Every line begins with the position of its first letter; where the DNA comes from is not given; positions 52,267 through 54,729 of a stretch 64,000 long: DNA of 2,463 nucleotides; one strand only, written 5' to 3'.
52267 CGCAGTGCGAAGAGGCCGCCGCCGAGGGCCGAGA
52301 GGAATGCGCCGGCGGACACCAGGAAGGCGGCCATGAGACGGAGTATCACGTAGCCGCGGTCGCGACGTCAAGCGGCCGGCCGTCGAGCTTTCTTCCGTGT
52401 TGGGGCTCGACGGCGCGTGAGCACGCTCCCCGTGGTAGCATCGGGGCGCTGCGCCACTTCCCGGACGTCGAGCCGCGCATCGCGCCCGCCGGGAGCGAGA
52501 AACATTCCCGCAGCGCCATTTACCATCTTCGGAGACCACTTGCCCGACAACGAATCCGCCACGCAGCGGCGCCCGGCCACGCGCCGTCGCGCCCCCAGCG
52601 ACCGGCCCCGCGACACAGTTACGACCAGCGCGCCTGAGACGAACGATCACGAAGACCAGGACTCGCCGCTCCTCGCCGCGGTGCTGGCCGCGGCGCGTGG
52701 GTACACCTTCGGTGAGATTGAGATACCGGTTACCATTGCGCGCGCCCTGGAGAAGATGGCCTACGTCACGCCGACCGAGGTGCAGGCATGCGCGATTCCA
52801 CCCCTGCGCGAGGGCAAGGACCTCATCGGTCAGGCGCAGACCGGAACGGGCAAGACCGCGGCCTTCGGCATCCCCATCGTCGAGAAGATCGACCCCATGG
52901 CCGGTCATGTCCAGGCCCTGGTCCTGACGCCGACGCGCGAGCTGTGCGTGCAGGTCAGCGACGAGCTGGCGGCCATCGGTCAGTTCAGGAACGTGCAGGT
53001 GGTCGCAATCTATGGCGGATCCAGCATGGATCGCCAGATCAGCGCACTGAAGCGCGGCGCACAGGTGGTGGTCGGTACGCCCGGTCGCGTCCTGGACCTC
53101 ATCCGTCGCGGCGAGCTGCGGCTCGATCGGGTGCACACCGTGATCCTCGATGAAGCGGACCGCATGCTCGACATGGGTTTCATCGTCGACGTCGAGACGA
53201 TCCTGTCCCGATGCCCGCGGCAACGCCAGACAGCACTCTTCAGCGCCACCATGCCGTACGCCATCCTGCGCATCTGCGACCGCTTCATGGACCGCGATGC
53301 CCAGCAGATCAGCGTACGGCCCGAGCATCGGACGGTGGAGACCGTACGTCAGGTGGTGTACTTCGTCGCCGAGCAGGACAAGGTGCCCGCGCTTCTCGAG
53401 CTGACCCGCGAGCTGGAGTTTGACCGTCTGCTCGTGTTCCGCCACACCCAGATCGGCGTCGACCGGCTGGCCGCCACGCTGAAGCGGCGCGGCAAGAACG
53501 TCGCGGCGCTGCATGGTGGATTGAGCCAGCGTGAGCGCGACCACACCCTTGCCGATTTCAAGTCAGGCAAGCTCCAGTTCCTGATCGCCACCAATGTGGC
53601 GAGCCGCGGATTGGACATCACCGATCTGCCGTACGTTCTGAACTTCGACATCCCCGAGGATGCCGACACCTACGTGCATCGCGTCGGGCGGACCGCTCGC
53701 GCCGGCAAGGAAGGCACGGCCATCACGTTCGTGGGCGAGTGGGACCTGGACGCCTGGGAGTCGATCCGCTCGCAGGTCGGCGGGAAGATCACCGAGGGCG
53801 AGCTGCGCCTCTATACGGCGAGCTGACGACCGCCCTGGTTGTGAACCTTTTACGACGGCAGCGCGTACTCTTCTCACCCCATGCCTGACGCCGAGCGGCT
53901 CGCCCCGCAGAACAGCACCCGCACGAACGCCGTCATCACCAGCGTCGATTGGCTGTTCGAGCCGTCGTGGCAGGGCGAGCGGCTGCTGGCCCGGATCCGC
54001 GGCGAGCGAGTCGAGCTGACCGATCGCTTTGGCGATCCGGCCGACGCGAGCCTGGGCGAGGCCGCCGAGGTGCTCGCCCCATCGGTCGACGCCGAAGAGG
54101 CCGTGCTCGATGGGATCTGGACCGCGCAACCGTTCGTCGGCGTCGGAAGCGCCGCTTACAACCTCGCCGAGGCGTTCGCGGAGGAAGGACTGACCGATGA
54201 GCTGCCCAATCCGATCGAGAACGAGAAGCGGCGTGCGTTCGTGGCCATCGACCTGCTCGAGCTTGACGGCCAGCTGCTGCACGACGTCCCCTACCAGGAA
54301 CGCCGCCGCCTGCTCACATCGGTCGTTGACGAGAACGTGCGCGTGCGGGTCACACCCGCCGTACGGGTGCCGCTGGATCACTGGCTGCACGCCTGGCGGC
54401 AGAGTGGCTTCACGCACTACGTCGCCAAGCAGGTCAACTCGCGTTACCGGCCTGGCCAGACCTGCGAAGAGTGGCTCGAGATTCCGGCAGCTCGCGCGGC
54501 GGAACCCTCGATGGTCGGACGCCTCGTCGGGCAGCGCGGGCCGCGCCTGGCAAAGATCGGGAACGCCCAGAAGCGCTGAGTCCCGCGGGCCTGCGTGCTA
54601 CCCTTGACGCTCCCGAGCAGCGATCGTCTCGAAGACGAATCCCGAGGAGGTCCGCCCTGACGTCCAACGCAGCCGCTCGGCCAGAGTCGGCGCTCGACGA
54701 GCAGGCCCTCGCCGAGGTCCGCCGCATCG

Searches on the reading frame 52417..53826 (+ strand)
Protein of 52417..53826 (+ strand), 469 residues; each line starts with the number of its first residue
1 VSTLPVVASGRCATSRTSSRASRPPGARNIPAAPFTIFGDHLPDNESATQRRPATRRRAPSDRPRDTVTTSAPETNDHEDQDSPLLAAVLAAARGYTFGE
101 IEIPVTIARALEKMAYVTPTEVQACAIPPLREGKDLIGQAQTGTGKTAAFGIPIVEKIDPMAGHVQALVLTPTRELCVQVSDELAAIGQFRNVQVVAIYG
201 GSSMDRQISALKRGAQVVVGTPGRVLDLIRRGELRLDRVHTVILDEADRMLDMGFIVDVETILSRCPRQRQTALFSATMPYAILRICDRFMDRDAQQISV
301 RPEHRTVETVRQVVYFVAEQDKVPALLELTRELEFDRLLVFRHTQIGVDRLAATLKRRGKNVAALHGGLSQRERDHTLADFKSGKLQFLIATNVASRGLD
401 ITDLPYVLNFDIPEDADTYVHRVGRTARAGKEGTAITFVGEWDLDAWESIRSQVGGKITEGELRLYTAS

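Call 19: search_protein_families(library=pfam, proteins=[window:52417-53826:+], max_evalue=0.001)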
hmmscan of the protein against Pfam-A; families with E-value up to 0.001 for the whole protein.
window:52417-53826:+ (469 aa): 3 families
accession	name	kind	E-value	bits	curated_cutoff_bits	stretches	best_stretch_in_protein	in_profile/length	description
PF00270.35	DEAD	-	5.4e-50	169.8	26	1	120-281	1-162/167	DEAD/DEAH box helicase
PF00271.37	Helicase_C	-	2.1e-29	102.4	23.5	1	322-430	2-110/110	Helicase conserved C-terminal domain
PF04851.21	ResIII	-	8.3e-06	26.2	22.5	1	133-253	23-140/164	Type III restriction enzyme, res subunit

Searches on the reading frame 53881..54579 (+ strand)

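Call 19: search_protein_families(library=pfam, proteins=[window:53881-54579:+], max_evalue=0.001)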
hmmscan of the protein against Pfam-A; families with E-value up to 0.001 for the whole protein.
window:53881-54579:+ (232 aa): 1 family
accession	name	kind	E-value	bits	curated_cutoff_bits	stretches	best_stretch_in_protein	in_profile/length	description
PF01068.26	DNA_ligase_A_M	-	4.4e-11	43.3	26.2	1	22-199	20-201/204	ATP dependent DNA ligase domain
